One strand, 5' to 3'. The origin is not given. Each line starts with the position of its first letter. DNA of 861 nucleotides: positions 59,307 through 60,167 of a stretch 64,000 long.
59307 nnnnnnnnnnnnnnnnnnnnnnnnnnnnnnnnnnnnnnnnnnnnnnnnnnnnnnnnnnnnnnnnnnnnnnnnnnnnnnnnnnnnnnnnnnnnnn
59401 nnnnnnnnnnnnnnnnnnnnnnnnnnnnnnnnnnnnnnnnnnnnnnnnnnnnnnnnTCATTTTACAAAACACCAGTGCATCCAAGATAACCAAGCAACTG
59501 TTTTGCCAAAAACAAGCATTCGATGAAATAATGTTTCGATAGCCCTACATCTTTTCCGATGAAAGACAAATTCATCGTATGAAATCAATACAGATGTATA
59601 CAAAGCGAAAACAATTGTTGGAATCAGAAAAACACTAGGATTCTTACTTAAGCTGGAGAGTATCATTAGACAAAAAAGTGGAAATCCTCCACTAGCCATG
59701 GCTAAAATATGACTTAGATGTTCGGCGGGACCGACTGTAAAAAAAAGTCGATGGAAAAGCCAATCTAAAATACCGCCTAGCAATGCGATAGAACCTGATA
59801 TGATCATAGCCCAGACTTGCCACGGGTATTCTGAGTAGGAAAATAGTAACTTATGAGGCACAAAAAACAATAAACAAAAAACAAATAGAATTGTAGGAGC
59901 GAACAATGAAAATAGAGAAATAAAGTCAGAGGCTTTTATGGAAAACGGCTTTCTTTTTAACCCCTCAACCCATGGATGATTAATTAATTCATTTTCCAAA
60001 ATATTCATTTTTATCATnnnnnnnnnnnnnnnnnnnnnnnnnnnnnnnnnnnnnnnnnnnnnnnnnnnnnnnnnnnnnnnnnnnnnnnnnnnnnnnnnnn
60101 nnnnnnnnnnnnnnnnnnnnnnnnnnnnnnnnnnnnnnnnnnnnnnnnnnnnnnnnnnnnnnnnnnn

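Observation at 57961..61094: Translationally coupled cargo operon of uncharacterised membrane proteins, a metallophosphoesterase and an EamA/SMR-type protein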

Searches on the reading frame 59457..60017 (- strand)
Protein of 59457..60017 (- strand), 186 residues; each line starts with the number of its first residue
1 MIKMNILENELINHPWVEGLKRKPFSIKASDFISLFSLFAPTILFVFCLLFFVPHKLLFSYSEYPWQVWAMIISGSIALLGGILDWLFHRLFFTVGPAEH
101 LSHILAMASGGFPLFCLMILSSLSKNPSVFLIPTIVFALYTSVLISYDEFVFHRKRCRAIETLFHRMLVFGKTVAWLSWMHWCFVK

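Call 4: search_protein_families(library=pfam, proteins=[window:59457-60017:-], max_evalue=0.01)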
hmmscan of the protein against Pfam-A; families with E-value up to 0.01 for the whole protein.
window:59457-60017:- (186 aa): 0 families

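Call 6: search_protein_families(library=ncbifam, proteins=[window:59457-60017:-], max_evalue=0.01)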
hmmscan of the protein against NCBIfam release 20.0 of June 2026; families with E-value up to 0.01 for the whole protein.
window:59457-60017:- (186 aa): 0 families

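Call 7: search_protein_families(library=padloc, proteins=[window:59457-60017:-], max_evalue=0.01)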
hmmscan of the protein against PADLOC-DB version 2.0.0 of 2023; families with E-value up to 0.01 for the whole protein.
window:59457-60017:- (186 aa): 0 families

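Call 9: find_homologous_proteins(query=window:59457-60017:-)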
Query window:59457-60017:- (186 aa): 76 proteins with E <= 0.001 among 272 candidates.
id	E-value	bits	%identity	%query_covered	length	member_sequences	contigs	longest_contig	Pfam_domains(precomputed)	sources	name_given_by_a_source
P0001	2.2e-119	415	100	100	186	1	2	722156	-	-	-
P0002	8.5e-52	194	53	91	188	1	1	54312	-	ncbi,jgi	jgi:hypothetical protein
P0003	3.3e-51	192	52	90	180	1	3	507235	-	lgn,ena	-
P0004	2.2e-48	183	51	90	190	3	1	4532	-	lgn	-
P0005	5.1e-48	182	53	82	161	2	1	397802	-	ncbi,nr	ncbi:MAG: hypothetical protein EP343_13510 [Deltaproteobacteria bacterium]|nr:MAG: hypothetical prot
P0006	1.6e-47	180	52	90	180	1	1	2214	-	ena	-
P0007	1.1e-46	178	57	69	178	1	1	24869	-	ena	-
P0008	3.8e-46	176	52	90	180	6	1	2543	-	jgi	jgi:hypothetical protein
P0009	8.8e-45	171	55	69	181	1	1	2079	-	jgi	jgi:hypothetical protein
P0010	1.9e-44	170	54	69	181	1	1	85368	-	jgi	jgi:hypothetical protein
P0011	2.1e-44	170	49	91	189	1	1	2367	-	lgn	-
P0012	2.1e-44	170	56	66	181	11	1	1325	-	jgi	jgi:hypothetical protein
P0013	5.1e-44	169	53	82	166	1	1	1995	-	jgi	jgi:hypothetical protein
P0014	1.0e-42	165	50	87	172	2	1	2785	-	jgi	-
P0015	2.4e-42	163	46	89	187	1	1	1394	-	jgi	jgi:hypothetical protein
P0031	9.0e-37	145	45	83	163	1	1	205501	-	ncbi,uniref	ncbi:hypothetical protein GCM10022393_25000 [Aquimarina addita]|uniref:DUF3429 domain-containing pro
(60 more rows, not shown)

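Call 10: find_encoding_contigs(protein=P0002, flank=6000, max_places=2)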
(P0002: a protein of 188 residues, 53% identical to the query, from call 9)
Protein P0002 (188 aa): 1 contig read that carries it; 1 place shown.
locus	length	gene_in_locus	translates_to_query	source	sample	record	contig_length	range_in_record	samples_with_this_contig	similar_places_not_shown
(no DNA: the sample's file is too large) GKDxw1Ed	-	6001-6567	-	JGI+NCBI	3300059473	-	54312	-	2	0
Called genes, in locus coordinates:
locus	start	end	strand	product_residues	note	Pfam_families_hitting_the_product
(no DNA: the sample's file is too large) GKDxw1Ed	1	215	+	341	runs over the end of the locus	PF02912:Phe_tRNA-synt_N, PF01409:tRNA-synt_2d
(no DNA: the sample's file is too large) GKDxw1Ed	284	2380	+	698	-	PF03483:B3_4, PF03484:B5, PF17759:tRNA_synthFbeta, PF03147:FDX-ACB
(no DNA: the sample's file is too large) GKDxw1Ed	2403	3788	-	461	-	PF13173:AAA_14, PF13635:DUF4143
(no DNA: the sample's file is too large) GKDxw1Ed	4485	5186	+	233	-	-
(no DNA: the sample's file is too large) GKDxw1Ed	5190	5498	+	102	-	PF24038:DUF7347 (weak), PF12840:HTH_20 (weak), PF13601:HTH_34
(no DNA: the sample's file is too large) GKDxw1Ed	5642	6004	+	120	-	-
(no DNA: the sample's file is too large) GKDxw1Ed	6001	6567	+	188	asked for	-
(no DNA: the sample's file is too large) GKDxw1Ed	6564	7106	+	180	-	-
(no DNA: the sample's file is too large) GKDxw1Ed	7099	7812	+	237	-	PF00149:Metallophos, PF12850:Metallophos_2 (weak)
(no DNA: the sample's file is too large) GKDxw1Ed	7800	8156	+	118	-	-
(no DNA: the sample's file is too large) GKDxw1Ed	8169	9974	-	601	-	PF00664:ABC_membrane, PF00005:ABC_tran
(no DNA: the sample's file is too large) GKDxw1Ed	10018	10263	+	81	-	-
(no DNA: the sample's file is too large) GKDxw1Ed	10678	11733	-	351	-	-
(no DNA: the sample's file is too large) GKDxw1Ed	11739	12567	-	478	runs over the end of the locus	-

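Call 11: find_encoding_contigs(protein=P0003, flank=6000, max_places=2)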
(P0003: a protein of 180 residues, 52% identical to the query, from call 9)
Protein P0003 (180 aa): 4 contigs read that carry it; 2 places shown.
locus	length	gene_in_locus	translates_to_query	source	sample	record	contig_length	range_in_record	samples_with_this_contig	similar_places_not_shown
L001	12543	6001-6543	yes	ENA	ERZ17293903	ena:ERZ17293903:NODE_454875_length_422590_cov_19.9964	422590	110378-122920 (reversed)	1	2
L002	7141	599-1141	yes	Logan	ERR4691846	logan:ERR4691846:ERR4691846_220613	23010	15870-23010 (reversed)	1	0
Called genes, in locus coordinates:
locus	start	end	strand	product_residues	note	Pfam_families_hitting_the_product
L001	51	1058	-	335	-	-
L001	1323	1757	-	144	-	PF05360:YiaAB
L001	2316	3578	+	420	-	PF00069:Pkinase, PF07714:PK_Tyr_Ser-Thr, PF01636:APH (faint), PF26309:DUF8082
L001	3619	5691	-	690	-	PF11617:Cu-binding_MopE (weak), PF10517:DM13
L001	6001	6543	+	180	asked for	-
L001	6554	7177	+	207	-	-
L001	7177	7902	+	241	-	PF00149:Metallophos, PF12850:Metallophos_2 (faint)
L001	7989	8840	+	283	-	PF00248:Aldo_ket_red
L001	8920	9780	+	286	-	PF03412:Peptidase_C39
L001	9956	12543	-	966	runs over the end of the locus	PF04885:Stig1, PF06739:SBBP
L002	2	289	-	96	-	?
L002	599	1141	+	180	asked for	-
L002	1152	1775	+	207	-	-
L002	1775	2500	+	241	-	PF00149:Metallophos, PF12850:Metallophos_2 (faint)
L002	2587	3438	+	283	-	PF00248:Aldo_ket_red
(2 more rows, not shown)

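Call 12: find_encoding_contigs(protein=P0031, flank=6000, max_places=2)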
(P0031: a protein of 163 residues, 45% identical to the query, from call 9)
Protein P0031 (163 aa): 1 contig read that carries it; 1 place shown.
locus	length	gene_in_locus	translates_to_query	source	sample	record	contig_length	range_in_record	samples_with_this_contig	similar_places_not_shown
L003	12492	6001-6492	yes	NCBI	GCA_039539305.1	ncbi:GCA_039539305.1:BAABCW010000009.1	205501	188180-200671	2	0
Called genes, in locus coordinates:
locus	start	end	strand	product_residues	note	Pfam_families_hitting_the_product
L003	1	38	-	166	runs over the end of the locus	-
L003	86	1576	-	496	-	PF13401:AAA_22 (faint), PF00004:AAA, PF17866:AAA_lid_6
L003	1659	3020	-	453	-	PF02771:Acyl-CoA_dh_N, PF02770:Acyl-CoA_dh_M, PF00441:Acyl-CoA_dh_1, PF22924:ACOX_C_alpha1, PF08028:Acyl-CoA_dh_2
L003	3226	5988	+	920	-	PF00580:UvrD-helicase, PF01443:Viral_helicase1 (faint), PF02562:PhoH (faint), PF13086:AAA_11, PF13245:AAA_19, PF13604:AAA_30 (weak), PF13086:AAA_11, PF13087:AAA_12, +1 more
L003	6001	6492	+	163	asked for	-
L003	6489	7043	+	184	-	-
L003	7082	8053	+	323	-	-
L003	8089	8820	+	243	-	-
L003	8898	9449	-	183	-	PF16473:Rv2179c-like (faint), PF00929:RNase_T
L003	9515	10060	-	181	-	-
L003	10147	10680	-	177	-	PF14559:TPR_19 (faint), PF13424:TPR_12 (faint)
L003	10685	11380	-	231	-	PF00472:RF-1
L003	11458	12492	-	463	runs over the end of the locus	PF01139:RtcB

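Call 20: search_protein_families(library=pfam, proteins=[L003:7082-8053:+, L003:8089-8820:+, L003:6489-7043:+, L001:6554-7177:+, L001:7177-7902:+], max_evalue=0.01)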
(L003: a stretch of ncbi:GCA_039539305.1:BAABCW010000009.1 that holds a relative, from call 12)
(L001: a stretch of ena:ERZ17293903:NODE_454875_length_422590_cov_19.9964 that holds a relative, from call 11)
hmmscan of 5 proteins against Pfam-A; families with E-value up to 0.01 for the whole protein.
L003:7082-8053:+ (323 aa): 2 families
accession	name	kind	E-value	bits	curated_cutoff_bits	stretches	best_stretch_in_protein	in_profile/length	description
PF20303.3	YLATT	-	0.0046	17.2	26.7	0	99-144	13-56/107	YEATS-Like-Associating Three TM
PF10604.15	Polyketide_cyc2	-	0.01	16.6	27.4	0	264-319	87-141/142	Polyketide cyclase / dehydrase and lipid transport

L003:8089-8820:+ (243 aa): 0 families

L003:6489-7043:+ (184 aa): 0 families

L001:6554-7177:+ (207 aa): 0 families

L001:7177-7902:+ (241 aa): 3 families
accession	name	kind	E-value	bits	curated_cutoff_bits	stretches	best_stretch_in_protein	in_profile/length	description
PF00149.33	Metallophos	-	2.5e-11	44.8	21.5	1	29-182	4-190/191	Calcineurin-like phosphoesterase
PF12850.12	Metallophos_2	-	4.1e-06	27.3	27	1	29-185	4-121/154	Calcineurin-like phosphoesterase superfamily domain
PF20426.4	NBCH_WD40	-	0.0094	15.3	50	0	150-195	179-223/350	Neurobeachin beta propeller domain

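Call 24: find_related_loci(query=A1, collection=genome_contigs, flank=7000)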
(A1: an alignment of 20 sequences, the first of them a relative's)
Query A1 (186 aa) in genome_contigs; peptide patterns used: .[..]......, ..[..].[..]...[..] (x = any residue, [..] = any of these).
221 stretches matched a pattern; 130 encode a relative of the query (tblastn E <= 1e-3); the best 80 are kept; 80 distinct loci.
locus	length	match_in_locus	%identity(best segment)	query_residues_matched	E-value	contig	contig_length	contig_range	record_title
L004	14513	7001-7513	54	20-186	2e-56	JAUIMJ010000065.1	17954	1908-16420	MAG: bacterium isolate Co_bin.93 NODE_17493_length_17954_cov_0.899647, whole genome shotgun sequence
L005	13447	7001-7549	48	21-186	3e-53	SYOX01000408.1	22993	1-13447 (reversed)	MAG: Proteobacteria bacterium isolate F1-80-MAGs165 F1-80__c722455, whole genome shotgun sequence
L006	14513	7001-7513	53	20-186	7e-53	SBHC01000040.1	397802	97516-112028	MAG: Deltaproteobacteria bacterium isolate M3003 scaffold_3_1, whole genome shotgun sequence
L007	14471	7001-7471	48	34-186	2e-47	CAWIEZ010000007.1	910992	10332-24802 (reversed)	MAG: uncultured Planctomycetota bacterium isolate MFD09603.bin.2.22 genome assembly, contig: contig_5915, whole genome s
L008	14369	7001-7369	57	64-186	1e-45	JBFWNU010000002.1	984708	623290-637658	MAG: Vulcanimicrobiota bacterium isolate CA_2019_TPBF_12 NODE_32_length_984708_cov_36.725378_TPBF, whole genome shotgun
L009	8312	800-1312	49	20-186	6e-45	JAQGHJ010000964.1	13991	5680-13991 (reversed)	MAG: Phycisphaerales bacterium isolate RYN_430 scaffold_4120867, whole genome shotgun sequence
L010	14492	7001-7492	48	28-186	1e-44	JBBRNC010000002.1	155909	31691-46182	MAG: Verrucomicrobiales bacterium isolate La1_metabat2.110 LA1C_B2.110_k141_284079L_155909_cov_26.7731, whole genome sho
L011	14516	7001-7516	46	19-186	6e-44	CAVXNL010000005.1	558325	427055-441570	MAG: uncultured Planctomycetaceae bacterium isolate MFD00731.bin.2.216 genome assembly, contig: contig_24861, whole geno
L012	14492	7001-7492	45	30-186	4e-44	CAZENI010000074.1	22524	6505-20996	MAG TPA_asm: uncultured Opitutus sp. isolate SRP292972_co3_40 genome assembly, contig: NODE_1274_length_22524_cov_4.7526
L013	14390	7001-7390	51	58-186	5e-44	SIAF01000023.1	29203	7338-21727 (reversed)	MAG: Planctomycetaceae bacterium isolate Baikal-deep-G167 BACOMB-C7176, whole genome shotgun sequence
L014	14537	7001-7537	43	13-186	4e-43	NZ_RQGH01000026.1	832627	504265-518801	Leptospira jelokensis strain 201702451 contig_0001, whole genome shotgun sequence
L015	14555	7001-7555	39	9-186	4e-42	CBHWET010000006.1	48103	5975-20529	MAG TPA_asm: uncultured bacterium isolate ERR14722429_binner12_Refined_101 genome assembly, contig: ERZ27336827.281, who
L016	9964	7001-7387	53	58-186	5e-42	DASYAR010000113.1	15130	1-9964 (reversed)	MAG TPA_asm: Planctomycetaceae bacterium isolate SMAG_U4886 k141_4507556, whole genome shotgun sequence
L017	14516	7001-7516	47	17-185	2e-41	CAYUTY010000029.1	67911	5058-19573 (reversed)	MAG TPA_asm: uncultured Anaerolineaceae bacterium isolate binchicken_co322_166 genome assembly, contig: NODE_792_length_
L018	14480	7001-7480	43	31-186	3e-41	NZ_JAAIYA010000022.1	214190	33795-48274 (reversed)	Pyxidicoccus caerfyrddinensis strain CA032A NODE_22_length_214190_cov_18.9629, whole genome shotgun sequence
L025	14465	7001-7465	49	34-186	4e-40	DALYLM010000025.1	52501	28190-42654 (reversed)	MAG TPA_asm: Coleofasciculaceae cyanobacterium CTOTU46674 NODE_36_length_52501_cov_23.614937, whole genome shotgun seque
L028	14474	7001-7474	47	32-184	2e-40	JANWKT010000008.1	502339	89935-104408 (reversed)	MAG: Flavobacteriales bacterium isolate CRAIB_MAG100 c_000000015855, whole genome shotgun sequence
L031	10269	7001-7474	44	32-184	2e-39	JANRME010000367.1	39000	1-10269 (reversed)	MAG: Saprospiraceae bacterium isolate bins.38 k141_894131, whole genome shotgun sequence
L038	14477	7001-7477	47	31-184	2e-38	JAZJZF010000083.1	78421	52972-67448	MAG: Bacteroidota bacterium isolate ADI_H2L1_1_122_18_3-bin013_1 ADIH2L11_B013_1_000000000078, whole genome shotgun sequ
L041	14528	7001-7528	42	15-186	4e-38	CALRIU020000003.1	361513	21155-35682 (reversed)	MAG: Hydrocarboniphaga daqingensis isolate JJ-AX1-329-3-mx-bin493 genome assembly, contig: JJ-MOM7-71-C5, whole genome s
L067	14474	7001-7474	42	32-184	2e-36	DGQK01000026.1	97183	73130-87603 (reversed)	MAG TPA_asm: Bacteroidetes bacterium UBA4416 UBA4416_contig_2823, whole genome shotgun sequence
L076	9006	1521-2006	43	30-186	1e-35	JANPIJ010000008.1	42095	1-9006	MAG: Ferruginibacter sp. isolate VAR_61_metabat_90 VAR_61_k141_3071493, whole genome shotgun sequence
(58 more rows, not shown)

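Call 26: predict_structure(alignment_id=A1)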
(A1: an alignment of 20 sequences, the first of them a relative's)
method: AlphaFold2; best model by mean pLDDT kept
length: 186 residues; sequences in the alignment: 20
mean_pLDDT: 86.4   pTM: 0.76
mean pLDDT of the five models: 86.4, 86.3, 85.3, 85.0, 84.8
residues with pLDDT >= 90: 93; 70-90: 72; 50-70: 21; < 50: 0
segments of 3 or more residues with pLDDT < 50: none
pLDDT, mean of each block of 10 residues (from residue 1): 69 66 80 91 87 76 83 95 93 85 90 94 94 96 88 82 92 94 88
secondary structure, 60 per line:
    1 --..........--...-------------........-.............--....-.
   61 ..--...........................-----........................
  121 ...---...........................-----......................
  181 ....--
elements in order: H3-12 H31-38 H40-52 H55-58 H65-91 H97-123 H127-153 H159-184

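Call 29: fold_search(model_id=the predicted structure, library=pdb)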
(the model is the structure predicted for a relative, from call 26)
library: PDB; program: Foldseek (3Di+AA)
matches with E <= 10: 95; with E <= 0.001: 0
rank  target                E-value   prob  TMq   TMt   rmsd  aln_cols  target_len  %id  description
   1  7br3                  1.1e+00  0.14  0.24  0.13  12.7       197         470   11  Crystal structure of the protein 1 (released 2020-10-07)
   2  4ryi_A                2.5e+00  0.35  0.44  0.50   5.5       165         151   10  Crystal structure of BcTSPO/PK11195 complex (released 2015-01-28)
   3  3ncb_A                3.1e+00  0.21  0.28  0.28  18.2       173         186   12  A mutant human Prolactin receptor antagonist H180A in complex with the extracellular domain of the human prolactin rec (released 2010-09-29)
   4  3n06_A                3.1e+00  0.15  0.24  0.24  16.7       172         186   10  A mutant human Prolactin receptor antagonist H27A in complex with the extracellular domain of the human prolactin rece (released 2010-09-29)
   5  4uc3_B                3.3e+00  0.23  0.38  0.47   6.4       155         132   10  Translocator protein 18 kDa (TSPO) from Rhodobacter sphaeroides wild type (released 2015-02-04)
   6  3n0p_A                3.3e+00  0.21  0.28  0.28  18.1       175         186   14  A mutant human Prolactin receptor antagonist H30A in complex with the extracellular domain of the human prolactin rece (released 2010-09-29)
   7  8ce1_B                3.4e+00  0.04  0.15  0.13  16.4       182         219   15  Cytochrome c maturation complex CcmABCD (released 2023-09-06)
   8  6sqg_E                3.6e+00  0.15  0.37  0.34   9.0       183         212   14  Crystal structure of viral rhodopsin OLPVRII (released 2019-11-06)
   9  9a72_A                3.6e+00  0.03  0.15  0.10  29.0       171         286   10  Integrative model of YFMS-CHEW by crosslinking MS and deep learning (released 2024-09-18)
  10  4uc1_C                3.8e+00  0.07  0.20  0.24   9.9       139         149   13  High resolution crystal structure of translocator protein 18kDa (TSPO) from Rhodobacter sphaeroides (A139T Mutant) in  (released 2015-02-04)
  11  6o7u_m                4.0e+00  0.11  0.29  0.32  11.5       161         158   11  Saccharomyces cerevisiae V-ATPase Stv1-VO (released 2019-04-03)
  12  8to0_m                4.0e+00  0.03  0.16  0.15  35.1       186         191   12  48-nm repeating structure of doublets from mouse sperm flagella (released 2023-11-01)
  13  1yvi_A                4.0e+00  0.03  0.13  0.16  15.8       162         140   10  X-RAY STRUCTURE OF PUTATIVE HISTIDINE-CONTAINING PHOSPHOTRANSFER PROTEIN FROM RICE, AK104879 (released 2005-02-22)
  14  6m0r_C                4.0e+00  0.03  0.14  0.13  16.5       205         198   13  2.7A Yeast Vo state3 (released 2020-11-04)
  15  3mzg_A                4.2e+00  0.18  0.27  0.27  17.6       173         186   13  Crystal structure of a human prolactin receptor antagonist in complex with the extracellular domain of the human prola (released 2010-09-29)
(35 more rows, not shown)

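Call 32: search_protein_families(library=pfam, proteins=[L076:3253-4242:+, L005:8481-9281:+, L067:1576-2253:+, L015:9218-9748:+, L038:4316-5782:+, L025:4265-4960:-, L067:8846-9502:+, L038:2350-2871:+, L028:4157-4456:+, L004:8744-9133:+], max_evalue=0.01)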
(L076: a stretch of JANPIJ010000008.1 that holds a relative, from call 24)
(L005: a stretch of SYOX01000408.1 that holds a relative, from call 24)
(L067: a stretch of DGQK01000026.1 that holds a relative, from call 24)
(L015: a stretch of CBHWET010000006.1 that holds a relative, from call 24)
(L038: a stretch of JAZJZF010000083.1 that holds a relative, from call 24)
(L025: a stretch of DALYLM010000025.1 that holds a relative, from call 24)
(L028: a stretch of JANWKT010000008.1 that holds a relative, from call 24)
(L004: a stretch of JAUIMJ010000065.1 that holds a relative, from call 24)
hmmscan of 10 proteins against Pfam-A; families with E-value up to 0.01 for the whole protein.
L076:3253-4242:+ (329 aa): 0 families

L005:8481-9281:+ (266 aa): 2 families
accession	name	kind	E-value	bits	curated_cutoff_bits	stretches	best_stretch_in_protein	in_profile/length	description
PF19974.5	TCAD9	-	0.00038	20.2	40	1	129-174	283-326/429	Ternary complex associated domain 9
PF01636.29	APH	-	0.0012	19.1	23.2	1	145-171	170-196/239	Phosphotransferase enzyme family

L067:1576-2253:+ (225 aa): 1 family
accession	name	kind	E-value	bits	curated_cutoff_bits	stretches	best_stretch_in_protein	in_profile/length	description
PF03729.18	DUF308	-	0.00066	20.3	25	0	177-217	3-43/73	Short repeat of unknown function (DUF308)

L015:9218-9748:+ (176 aa): 0 families

L038:4316-5782:+ (488 aa): 2 families
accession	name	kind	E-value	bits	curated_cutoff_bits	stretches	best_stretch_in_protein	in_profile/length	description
PF13687.11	DUF4153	-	1.5e-37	130.1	27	1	31-422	24-370/373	Domain of unknown function (DUF4153)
PF18071.7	HMW1C_N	-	0.0085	16.4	27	0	85-196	11-119/146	HMW1C N-terminal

L025:4265-4960:- (231 aa): 6 families
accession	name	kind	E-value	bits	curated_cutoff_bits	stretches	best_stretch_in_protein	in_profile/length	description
PF00072.30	Response_reg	-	2.1e-24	86.3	30.2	1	5-116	1-110/111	Response regulator receiver domain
PF00196.25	GerE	-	1.4e-16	60.2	23.5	1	170-224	3-57/57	Bacterial regulatory proteins, luxR family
PF08281.18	Sigma70_r4_2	-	3.6e-05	23.8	25.7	1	169-209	10-51/54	Sigma-70, region 4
PF13936.12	HTH_38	-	0.0028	17.8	27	1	170-203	7-39/44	Helix-turn-helix domain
PF14493.12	HTH_40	-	0.0035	18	27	0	175-211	3-39/89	Helix-turn-helix domain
PF13384.12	HTH_23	-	0.0053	17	24.6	0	173-205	6-38/50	Homeodomain-like domain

L067:8846-9502:+ (218 aa): 1 family
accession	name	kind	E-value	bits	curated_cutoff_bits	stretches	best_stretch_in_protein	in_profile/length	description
PF07099.16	DUF1361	-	2.5e-37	128.8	25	1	38-196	1-167/169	Protein of unknown function (DUF1361)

L038:2350-2871:+ (173 aa): 1 family
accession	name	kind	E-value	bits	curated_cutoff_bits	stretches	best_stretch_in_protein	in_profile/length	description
PF05019.18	Coq4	-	0.00012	21.9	22.9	1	85-171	124-215/221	Coenzyme Q (ubiquinone) biosynthesis protein Coq4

L028:4157-4456:+ (99 aa): 9 families
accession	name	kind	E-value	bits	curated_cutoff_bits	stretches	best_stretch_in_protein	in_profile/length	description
PF13601.12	HTH_34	-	5e-28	97.5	27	1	16-95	1-80/80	Winged helix DNA-binding domain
PF01022.26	HTH_5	-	4.9e-06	26.8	22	1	16-60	3-46/47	Bacterial regulatory protein, arsR family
PF13412.12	HTH_24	-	1.2e-05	25.2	21.9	1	16-60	4-48/48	Winged helix-turn-helix DNA-binding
PF12802.13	MarR_2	-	0.00012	22.6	27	1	17-62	7-53/61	MarR family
PF24038.1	DUF7347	-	0.00061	20.4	27.6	1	14-83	10-73/77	Domain of unknown function (DUF7347)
PF12840.13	HTH_20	-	0.00065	20.1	27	1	13-61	2-50/51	Helix-turn-helix domain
PF01638.23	HxlR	-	0.0011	19.2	20.8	1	20-97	10-85/91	HxlR-like helix-turn-helix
PF25213.1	HVO_A0261_N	-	0.0014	18.9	35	1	9-94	5-81/86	HVO_A0261 N-terminal domain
PF01047.28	MarR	-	0.003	17.9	24.6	0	20-63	8-51/59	MarR family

L004:8744-9133:+ (129 aa): 1 family
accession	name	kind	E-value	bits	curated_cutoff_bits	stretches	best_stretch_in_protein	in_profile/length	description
PF00892.27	EamA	-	4.1e-05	24.3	28.2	1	57-125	66-134/135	EamA-like transporter family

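Call 44: search_solved_structures(query=A1, max_evalue=10)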
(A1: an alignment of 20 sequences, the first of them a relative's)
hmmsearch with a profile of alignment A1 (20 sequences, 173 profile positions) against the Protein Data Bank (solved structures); distinct sequences matched with E-value up to 10: 2.
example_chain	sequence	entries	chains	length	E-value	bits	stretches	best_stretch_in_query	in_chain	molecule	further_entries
1djq_A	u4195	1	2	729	1.7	11.7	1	62-101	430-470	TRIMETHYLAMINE DEHYDROGENASE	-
1djn_A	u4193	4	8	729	1.7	11.7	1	62-101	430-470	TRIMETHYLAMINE DEHYDROGENASE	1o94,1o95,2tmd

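Call 49: search_protein_families(library=ncbifam, proteins=[L076:3253-4242:+, L005:8481-9281:+, L010:7509-8789:+], max_evalue=0.1)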
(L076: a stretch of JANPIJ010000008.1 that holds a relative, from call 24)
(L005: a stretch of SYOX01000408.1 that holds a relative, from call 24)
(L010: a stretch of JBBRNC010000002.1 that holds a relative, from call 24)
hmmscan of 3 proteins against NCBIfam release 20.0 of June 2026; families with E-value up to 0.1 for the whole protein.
L076:3253-4242:+ (329 aa): 0 families

L005:8481-9281:+ (266 aa): 0 families

L010:7509-8789:+ (427 aa): 7 families
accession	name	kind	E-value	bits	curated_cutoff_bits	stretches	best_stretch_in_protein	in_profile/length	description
NF008460.0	PRK11340.1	equivalog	7.2e-19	68.3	188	1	211-422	48-270/271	phosphodiesterase YaeI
NF033458.1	lipid_A_LpxG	equivalog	1.2e-11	44.5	350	2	213-287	45-121/321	UDP-2,3-diacylglucosamine diphosphatase LpxG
TIGR04123.1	P_estr_lig_assc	hypoth_equivalog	1.2e-05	24.9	150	1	226-285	47-110/207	ligase-associated DNA damage response endonuclease PdeM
TIGR00040.1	yfcE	subfamily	0.0047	17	56.25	1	214-365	2-118/158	YfcE family phosphodiesterase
TIGR00619.1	sbcd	subfamily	0.0091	15.8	77.65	1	214-305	2-107/252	exonuclease subunit SbcD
NF003743.0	PRK05340.1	equivalog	0.059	12.5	134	0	214-259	3-49/242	UDP-2,3-diacylglucosamine diphosphatase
NF053861.1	DS8_antiphage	equivalog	0.083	10.6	790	0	218-285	2-85/994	anti-phage protein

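Call 50: predict_structure(alignment_id=A2)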
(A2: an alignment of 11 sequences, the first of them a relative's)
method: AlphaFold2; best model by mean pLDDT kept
length: 427 residues; sequences in the alignment: 11
mean_pLDDT: 84.6   pTM: 0.61
mean pLDDT of the five models: 84.6, 82.9, 82.6, 82.2, 79.1
residues with pLDDT >= 90: 209; 70-90: 156; 50-70: 52; < 50: 10
segments of 3 or more residues with pLDDT < 50: 180-184, 372-375
pLDDT, mean of each block of 10 residues (from residue 1): 86 91 75 85 87 76 94 96 94 94 95 87 86 91 89 84 95 74 56 77 88 93 85 93 95 89 94 96 69 93 94 81 73 86 89 92 59 51 68 88 82 86 81
secondary structure, 60 per line:
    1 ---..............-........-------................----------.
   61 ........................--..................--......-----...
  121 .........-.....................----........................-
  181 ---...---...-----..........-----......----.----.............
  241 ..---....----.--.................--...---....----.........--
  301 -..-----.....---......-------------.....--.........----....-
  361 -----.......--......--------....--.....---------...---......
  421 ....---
elements in order: H4-17 H19-26 H34-49 H60-84 H87-104 H107-112 H118-129 H131-151 H156-179 E190-192 E198-207 E213-218 H228-242 E246-249 H257-273 E276-278 H282-285 H290-298 E309-313 E317-322 E336-340 H343-351 E356-359 E366-372 E375-380 E389-392 E395-399 E409-411 E415-424

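Call 52: search_protein_representatives(alignment_id=A1)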
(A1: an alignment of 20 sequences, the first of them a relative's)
Query: 20 sequences, 173 profile positions. Proteins with E-value up to 0.001 (for the whole library): 81; up to 1e-10: 64; up to 1e-30: 28. The best 81 are listed.
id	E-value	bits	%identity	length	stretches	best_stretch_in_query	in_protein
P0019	9.2e-70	250.3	-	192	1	5-173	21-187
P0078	7.2e-67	240.9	-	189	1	5-173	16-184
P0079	8.9e-58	211.3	-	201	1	6-172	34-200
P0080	4.2e-52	192.8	-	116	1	63-173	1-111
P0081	1.1e-49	184.9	-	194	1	13-173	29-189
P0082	3.7e-49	183.2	-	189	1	12-173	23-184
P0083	5.2e-48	179.5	-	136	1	37-172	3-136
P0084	3.3e-47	176.9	-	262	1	18-146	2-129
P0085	7.4e-47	175.7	-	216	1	24-172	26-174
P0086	8.4e-46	172.3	-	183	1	11-172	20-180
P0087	1.0e-44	168.8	-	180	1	14-172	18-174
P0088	2.8e-44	167.3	-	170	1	11-173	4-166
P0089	4.0e-44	166.8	-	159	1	13-173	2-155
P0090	2.2e-40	154.7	-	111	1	66-172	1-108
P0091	2.7e-40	154.4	-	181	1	16-173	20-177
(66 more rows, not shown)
